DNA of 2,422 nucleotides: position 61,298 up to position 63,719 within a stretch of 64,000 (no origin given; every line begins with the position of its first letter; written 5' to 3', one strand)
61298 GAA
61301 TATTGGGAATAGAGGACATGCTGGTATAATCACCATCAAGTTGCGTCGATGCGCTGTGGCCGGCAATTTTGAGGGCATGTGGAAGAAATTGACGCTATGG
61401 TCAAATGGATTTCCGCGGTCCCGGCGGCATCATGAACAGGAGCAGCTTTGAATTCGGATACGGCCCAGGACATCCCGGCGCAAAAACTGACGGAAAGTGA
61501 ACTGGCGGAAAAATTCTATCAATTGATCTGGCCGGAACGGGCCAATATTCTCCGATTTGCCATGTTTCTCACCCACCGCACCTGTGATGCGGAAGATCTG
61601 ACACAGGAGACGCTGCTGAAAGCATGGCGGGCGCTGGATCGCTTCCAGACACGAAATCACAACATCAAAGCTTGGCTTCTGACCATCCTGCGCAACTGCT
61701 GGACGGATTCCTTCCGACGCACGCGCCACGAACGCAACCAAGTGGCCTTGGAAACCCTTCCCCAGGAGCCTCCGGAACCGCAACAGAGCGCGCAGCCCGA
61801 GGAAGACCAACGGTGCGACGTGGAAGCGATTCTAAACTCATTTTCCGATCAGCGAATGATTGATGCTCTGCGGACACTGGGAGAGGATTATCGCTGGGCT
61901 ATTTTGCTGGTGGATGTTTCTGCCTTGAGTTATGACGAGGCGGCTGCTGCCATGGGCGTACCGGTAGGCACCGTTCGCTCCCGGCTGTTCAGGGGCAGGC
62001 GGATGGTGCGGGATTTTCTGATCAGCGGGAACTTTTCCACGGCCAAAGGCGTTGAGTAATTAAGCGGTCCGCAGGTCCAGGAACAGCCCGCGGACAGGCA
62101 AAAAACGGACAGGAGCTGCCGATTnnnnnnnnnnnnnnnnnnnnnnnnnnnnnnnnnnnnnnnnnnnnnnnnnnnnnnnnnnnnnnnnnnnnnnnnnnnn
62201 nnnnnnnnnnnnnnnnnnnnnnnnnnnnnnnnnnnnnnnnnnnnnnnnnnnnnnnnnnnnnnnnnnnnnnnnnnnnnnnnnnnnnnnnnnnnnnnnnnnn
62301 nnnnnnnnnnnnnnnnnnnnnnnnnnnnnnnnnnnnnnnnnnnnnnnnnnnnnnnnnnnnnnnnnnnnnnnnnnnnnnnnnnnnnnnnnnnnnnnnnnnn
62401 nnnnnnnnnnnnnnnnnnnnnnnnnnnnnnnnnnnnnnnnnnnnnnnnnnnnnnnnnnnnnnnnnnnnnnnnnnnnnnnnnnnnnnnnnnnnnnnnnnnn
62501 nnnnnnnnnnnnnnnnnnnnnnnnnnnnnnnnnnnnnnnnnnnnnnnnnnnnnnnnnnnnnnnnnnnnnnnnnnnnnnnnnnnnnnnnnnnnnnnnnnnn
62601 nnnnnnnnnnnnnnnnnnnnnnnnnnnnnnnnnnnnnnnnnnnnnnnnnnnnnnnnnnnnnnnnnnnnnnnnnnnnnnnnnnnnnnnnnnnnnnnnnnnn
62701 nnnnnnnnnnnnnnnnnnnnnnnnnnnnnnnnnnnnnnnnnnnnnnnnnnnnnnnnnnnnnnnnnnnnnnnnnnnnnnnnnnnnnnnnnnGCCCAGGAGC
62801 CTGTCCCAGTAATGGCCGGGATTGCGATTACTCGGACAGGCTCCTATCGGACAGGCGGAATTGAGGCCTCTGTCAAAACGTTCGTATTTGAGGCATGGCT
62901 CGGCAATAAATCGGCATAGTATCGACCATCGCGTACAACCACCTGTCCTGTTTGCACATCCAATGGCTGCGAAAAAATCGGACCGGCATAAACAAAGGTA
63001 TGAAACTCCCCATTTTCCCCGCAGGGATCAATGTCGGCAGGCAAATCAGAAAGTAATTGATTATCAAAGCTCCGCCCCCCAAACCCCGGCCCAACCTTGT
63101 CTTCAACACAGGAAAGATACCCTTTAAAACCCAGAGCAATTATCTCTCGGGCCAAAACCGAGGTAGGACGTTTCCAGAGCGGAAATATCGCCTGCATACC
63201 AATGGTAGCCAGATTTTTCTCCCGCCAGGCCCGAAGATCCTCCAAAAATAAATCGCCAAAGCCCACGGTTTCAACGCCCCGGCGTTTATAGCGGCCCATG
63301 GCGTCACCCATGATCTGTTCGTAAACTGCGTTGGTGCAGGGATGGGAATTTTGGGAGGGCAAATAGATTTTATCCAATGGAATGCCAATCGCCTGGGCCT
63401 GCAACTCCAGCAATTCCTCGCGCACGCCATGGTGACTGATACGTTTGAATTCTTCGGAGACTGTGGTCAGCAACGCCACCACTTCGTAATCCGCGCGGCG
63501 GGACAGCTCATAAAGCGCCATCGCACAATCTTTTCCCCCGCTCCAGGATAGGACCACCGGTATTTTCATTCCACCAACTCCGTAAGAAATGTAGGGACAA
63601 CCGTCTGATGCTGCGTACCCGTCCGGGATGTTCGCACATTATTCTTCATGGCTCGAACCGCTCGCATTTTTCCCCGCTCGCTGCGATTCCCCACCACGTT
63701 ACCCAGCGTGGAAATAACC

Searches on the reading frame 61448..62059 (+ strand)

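Call 81: search_protein_families(library=pfam, proteins=[window:61448-62059:+], max_evalue=0.001)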
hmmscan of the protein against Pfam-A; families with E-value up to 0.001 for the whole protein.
window:61448-62059:+ (203 aa): 4 families
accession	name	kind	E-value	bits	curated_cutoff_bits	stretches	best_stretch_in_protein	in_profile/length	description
PF04542.20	Sigma70_r2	-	8.6e-18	64.3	24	1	34-93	9-69/71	Sigma-70 region 2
PF08281.18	Sigma70_r4_2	-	3.9e-15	55.7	25.7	1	135-185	2-52/54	Sigma-70, region 4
PF04545.22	Sigma70_r4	-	2.3e-06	27.4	24.1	1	140-188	1-49/50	Sigma-70, region 4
PF02001.22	DUF134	-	0.00056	20.9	27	0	151-201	42-92/98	Protein of unknown function DUF134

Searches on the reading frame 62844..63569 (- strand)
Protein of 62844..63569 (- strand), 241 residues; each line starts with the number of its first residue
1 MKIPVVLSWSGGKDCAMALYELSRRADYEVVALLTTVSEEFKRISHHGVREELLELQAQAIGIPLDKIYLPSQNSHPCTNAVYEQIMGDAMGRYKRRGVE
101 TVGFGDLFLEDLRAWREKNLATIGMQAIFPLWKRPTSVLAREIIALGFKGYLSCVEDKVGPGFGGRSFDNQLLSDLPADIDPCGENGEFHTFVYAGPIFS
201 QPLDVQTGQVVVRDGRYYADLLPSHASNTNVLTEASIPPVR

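Call 60: search_protein_families(library=pfam, proteins=[window:62844-63569:-], max_evalue=0.01)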
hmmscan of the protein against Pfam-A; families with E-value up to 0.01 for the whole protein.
window:62844-63569:- (241 aa): 2 families
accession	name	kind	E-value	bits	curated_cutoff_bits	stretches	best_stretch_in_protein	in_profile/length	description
PF01902.24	Diphthami_syn_2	-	6.9e-32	111.2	23.2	1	6-213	4-206/219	Diphthamide synthase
PF00764.25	Arginosuc_synth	-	0.0034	17.9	27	1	5-45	2-45/162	Arginosuccinate synthase N-terminal HUP domain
